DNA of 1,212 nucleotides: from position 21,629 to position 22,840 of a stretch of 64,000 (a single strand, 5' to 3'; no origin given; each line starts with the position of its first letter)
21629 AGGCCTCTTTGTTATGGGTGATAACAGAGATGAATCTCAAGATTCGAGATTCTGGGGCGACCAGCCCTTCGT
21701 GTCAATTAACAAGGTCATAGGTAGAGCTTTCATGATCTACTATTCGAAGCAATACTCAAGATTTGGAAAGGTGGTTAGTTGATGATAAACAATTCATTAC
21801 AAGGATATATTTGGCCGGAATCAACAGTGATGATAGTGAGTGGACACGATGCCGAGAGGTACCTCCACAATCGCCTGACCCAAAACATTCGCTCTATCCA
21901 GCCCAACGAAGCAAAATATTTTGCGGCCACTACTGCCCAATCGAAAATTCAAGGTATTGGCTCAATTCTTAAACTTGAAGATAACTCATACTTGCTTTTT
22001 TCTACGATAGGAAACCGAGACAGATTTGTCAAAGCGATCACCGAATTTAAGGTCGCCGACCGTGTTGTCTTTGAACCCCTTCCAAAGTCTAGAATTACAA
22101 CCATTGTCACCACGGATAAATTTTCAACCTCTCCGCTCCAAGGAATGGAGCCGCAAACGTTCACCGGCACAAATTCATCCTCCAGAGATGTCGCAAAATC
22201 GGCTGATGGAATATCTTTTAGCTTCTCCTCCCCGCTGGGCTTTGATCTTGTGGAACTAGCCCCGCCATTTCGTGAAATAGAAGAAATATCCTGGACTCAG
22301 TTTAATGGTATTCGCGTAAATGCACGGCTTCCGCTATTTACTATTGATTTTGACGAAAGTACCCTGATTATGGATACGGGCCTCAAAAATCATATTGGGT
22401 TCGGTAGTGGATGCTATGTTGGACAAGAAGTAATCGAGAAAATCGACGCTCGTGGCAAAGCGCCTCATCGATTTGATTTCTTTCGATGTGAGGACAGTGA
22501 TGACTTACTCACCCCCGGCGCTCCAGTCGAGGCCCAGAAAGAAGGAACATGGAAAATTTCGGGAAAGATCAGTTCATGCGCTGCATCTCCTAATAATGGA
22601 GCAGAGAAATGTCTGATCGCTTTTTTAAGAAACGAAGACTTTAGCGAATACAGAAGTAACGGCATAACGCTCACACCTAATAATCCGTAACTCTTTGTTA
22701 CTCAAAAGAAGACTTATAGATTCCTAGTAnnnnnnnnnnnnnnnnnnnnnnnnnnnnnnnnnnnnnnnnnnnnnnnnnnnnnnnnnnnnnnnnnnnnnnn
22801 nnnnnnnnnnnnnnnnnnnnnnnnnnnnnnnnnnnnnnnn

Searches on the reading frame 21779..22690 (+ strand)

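Call 78: search_protein_families(library=ncbifam, proteins=[window:21779-22690:+], max_evalue=1e-8)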
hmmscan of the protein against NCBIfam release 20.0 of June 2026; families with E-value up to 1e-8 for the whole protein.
window:21779-22690:+ (303 aa): 1 family
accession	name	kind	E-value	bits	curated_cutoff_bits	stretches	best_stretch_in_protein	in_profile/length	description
TIGR03317.2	CAF17_like_YgfZ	equivalog_domain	1.8e-10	41.2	49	1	178-276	4-102/113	CAF17-like 4Fe-4S cluster assembly/insertion protein YgfZ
